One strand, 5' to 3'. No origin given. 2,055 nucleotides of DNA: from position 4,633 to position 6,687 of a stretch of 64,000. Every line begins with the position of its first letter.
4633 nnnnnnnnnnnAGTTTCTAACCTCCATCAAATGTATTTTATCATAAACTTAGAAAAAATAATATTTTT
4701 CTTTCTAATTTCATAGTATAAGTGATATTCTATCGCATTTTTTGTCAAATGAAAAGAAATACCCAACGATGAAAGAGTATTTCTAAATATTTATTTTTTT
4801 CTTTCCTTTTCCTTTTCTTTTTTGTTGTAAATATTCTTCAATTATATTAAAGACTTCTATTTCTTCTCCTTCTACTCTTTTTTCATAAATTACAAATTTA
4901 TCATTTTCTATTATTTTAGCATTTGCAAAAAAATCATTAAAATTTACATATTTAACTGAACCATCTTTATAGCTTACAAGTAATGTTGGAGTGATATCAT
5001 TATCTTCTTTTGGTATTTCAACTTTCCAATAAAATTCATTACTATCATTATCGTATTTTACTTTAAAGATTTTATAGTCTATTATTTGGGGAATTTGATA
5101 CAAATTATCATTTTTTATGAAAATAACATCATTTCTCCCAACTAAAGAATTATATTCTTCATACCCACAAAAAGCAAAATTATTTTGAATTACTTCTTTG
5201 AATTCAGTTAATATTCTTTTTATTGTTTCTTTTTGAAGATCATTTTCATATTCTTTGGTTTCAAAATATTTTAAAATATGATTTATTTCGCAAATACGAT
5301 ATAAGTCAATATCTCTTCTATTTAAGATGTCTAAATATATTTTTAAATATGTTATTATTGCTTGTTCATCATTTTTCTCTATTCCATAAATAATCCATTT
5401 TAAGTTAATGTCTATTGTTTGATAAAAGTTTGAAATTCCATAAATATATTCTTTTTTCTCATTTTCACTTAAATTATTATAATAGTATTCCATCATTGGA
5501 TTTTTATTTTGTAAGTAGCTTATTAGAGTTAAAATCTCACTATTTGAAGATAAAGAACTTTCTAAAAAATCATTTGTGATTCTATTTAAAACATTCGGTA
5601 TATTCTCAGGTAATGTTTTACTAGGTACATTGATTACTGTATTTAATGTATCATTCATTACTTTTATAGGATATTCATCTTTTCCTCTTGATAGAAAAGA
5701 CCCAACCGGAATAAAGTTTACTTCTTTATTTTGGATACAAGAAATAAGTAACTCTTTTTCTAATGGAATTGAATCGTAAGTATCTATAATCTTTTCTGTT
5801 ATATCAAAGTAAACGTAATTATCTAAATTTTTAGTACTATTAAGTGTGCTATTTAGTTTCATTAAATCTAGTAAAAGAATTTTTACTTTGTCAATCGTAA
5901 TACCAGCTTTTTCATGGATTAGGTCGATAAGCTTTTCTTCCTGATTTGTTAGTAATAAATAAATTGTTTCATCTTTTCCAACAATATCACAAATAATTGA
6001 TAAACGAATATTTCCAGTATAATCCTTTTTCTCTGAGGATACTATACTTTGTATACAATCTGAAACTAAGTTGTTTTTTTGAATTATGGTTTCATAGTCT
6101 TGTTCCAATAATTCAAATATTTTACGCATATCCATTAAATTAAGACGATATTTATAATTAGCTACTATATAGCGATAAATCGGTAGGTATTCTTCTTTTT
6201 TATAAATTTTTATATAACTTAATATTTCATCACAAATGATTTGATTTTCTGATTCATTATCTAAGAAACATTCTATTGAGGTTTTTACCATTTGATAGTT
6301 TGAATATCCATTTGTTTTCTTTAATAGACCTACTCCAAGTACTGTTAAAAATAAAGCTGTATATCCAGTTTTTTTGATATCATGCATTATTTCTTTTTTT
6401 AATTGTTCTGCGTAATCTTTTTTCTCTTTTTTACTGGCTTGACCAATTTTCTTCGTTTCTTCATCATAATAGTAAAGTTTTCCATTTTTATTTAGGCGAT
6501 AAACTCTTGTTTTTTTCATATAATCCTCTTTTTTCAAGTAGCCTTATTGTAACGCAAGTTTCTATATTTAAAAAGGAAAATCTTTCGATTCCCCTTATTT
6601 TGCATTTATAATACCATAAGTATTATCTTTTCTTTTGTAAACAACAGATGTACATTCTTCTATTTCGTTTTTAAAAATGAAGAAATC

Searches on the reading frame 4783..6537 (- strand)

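Call 3: search_protein_families(library=pfam, proteins=[window:4783-6537:-], max_evalue=1)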
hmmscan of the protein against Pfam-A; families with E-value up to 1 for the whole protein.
window:4783-6537:- (584 aa): 1 family
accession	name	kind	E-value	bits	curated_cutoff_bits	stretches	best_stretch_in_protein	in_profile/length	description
PF06738.18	ThrE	-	0.013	15.4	26.3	1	375-444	38-101/241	Putative threonine/serine exporter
